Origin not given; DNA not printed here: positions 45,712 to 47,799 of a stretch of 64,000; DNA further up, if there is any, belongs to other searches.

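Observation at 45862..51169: Clp-like double-AAA+ pseudo-ATPase paired with a giant AsmA/TamB-like envelope protein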

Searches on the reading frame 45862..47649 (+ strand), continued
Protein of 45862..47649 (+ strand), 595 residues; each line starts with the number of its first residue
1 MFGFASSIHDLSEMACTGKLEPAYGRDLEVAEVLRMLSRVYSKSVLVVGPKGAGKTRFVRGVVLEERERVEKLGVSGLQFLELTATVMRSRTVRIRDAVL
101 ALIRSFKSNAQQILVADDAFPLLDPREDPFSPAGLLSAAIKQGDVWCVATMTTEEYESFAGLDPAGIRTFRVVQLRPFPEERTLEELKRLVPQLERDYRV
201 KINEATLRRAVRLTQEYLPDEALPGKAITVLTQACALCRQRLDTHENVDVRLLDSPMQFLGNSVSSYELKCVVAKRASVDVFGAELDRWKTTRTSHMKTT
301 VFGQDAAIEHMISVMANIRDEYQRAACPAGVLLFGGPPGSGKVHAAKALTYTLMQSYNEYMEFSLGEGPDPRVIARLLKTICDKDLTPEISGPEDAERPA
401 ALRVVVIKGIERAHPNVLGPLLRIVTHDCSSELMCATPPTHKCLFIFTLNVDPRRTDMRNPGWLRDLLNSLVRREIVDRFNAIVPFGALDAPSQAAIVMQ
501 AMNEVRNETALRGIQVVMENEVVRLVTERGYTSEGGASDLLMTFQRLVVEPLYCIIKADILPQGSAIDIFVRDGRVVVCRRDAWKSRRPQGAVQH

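Call 71: list_cluster_members(proteins=[P0131, P0135, P0141, P0144, P0145, P0146, P0147, P0152, P0154, P0160])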
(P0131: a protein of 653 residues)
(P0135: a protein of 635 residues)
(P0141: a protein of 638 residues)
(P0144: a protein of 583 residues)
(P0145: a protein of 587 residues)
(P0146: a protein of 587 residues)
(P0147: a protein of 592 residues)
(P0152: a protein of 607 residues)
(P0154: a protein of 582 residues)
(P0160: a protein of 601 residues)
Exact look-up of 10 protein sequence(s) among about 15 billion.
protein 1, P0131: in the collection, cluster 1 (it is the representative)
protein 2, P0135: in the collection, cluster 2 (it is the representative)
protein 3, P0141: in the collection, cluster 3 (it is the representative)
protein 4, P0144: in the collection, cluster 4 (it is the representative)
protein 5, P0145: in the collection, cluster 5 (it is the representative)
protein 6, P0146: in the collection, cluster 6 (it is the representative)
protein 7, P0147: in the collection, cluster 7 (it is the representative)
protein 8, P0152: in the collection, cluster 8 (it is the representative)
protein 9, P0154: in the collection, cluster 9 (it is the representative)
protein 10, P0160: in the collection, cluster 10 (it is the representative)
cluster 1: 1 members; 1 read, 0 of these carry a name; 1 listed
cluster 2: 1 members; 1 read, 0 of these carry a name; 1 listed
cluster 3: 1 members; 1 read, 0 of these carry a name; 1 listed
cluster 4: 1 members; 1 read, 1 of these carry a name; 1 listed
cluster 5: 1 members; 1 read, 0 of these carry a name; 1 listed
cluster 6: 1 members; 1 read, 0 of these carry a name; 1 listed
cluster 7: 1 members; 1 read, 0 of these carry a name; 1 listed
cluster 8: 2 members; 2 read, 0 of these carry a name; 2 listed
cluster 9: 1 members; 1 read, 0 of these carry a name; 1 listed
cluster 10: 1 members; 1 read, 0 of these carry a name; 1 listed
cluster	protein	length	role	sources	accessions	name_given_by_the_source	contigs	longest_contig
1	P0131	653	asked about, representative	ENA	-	-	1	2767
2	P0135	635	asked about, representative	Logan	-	-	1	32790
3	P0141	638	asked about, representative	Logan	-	-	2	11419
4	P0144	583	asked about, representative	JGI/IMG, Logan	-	ATP-dependent Clp protease ATP-binding subunit ClpC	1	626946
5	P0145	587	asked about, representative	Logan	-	-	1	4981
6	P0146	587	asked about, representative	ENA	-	-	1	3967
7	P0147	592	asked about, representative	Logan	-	-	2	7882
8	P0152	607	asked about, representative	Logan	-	-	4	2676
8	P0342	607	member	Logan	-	-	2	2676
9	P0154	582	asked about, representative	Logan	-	-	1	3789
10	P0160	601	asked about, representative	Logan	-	-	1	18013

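Call 72: search_protein_families(library=padloc, proteins=[window:45862-47649:+], max_evalue=0.01)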
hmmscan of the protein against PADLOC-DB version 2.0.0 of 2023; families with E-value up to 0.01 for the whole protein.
window:45862-47649:+ (595 aa): 7 families
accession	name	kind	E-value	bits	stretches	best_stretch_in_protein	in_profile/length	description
PDLC03838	DolB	-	1.1e-06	26.2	1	295-354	135-191/375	-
PDLC00915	TRIP13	-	1e-05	23.1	0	316-357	49-91/302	TRIP13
PDLC04140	mad8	-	0.00011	19.8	0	45-69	30-54/314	mads_8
PDLC04232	IetA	-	0.0018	15.8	0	330-355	117-142/330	-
PDLC01994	RtcR_PspF1--CARF_AAA_HTH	-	0.0023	15.1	1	29-90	169-225/468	-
PDLC02196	IetA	-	0.0024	15.3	0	305-352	98-145/374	-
PDLC02497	BrxF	-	0.003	15.3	1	30-109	7-84/158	BrxF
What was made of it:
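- On Known anti-phage defence AAA+ components (PADLOC): Only local P-loop matches were found, the best being DolB at 26 bits over 60 residues (call 72).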
